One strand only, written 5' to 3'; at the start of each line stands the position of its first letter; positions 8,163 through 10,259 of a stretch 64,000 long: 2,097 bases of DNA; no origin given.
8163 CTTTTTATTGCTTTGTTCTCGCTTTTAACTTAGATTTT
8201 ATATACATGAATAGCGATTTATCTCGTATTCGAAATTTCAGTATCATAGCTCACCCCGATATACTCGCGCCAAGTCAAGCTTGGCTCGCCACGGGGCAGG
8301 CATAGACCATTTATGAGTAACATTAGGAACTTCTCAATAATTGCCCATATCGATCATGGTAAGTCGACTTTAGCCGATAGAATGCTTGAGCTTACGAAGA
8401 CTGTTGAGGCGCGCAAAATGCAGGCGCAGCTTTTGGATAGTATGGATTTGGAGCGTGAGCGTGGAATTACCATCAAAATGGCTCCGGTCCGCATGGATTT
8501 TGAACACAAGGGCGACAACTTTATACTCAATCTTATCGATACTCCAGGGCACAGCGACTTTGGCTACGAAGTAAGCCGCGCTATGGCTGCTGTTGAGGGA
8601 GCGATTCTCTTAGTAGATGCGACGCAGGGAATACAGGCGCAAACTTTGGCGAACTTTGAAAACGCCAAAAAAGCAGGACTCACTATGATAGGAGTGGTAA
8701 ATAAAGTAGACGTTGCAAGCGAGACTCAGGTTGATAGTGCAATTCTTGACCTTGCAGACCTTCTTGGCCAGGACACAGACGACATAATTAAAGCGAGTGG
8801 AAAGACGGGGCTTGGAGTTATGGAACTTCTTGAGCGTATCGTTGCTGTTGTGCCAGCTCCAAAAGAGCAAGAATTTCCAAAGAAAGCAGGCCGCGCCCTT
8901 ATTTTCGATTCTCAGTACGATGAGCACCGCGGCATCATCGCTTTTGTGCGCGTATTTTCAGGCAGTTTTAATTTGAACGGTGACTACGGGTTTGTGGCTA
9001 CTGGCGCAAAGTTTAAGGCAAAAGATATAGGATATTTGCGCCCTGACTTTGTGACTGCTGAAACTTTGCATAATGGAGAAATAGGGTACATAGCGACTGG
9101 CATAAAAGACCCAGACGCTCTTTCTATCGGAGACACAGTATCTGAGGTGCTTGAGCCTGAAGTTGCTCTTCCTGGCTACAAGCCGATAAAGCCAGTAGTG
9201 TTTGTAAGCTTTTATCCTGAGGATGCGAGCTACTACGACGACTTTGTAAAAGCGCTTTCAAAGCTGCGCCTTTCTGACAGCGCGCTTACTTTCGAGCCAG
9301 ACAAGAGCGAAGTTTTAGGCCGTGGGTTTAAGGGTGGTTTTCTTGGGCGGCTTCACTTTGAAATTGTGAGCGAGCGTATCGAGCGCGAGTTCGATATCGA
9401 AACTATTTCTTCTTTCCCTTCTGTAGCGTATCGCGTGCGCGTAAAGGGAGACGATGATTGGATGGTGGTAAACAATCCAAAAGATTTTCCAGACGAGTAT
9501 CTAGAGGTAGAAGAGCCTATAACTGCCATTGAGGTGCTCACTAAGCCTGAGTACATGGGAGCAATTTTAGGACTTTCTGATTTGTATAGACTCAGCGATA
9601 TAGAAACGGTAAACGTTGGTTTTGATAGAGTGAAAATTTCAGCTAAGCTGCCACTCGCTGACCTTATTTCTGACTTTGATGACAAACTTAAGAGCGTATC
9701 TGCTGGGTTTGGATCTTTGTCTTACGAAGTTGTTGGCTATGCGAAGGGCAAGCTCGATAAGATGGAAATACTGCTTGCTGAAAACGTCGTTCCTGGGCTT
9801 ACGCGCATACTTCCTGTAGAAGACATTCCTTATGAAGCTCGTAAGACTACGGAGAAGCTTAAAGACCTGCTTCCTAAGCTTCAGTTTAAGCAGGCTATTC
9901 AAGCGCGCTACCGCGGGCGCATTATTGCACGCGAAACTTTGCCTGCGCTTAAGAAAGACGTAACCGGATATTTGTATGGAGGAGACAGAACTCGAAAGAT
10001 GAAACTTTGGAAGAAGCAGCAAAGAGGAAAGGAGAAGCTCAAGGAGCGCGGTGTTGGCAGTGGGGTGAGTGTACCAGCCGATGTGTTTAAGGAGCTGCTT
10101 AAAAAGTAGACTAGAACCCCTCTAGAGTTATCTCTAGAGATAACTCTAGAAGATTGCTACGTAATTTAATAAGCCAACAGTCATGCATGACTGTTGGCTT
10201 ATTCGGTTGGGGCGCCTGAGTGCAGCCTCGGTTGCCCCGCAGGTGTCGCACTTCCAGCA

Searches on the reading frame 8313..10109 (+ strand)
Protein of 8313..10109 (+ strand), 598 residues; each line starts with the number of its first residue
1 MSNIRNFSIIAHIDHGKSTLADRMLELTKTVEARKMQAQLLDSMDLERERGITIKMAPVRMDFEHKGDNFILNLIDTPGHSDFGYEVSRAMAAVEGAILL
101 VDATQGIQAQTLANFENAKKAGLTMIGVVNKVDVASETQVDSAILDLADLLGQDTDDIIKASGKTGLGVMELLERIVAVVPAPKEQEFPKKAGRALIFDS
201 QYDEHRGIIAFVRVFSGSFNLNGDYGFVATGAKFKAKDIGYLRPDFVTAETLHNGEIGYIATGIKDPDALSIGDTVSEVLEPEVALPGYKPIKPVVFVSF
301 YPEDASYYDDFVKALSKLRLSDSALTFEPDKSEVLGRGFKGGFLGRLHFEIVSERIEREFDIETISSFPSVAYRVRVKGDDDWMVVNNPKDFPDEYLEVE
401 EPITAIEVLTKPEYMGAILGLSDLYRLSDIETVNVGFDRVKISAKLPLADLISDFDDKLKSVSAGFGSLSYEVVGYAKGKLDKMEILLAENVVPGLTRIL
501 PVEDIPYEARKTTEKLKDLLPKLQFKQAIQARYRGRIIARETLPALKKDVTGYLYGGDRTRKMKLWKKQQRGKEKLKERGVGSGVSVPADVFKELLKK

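Call 49: search_protein_families(library=pfam, proteins=[window:8313-10109:+], max_evalue=0.0001)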
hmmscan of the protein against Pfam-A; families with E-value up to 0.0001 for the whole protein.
window:8313-10109:+ (598 aa): 4 families
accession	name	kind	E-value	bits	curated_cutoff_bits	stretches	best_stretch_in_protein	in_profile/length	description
PF00009.33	GTP_EFTU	-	4.5e-50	170.3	26.5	1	3-181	2-187/188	Elongation factor Tu GTP binding domain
PF06421.17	LepA_C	-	3.5e-26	91.8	29.7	1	491-597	4-107/107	GTP-binding protein LepA C-terminus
PF00679.30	EFG_C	-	7.5e-12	45.6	27.9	1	399-485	2-87/89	Elongation factor G C-terminus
PF22042.2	EF-G_D2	-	3e-06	27.7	27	1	194-237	3-39/84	Elongation factor G domain 2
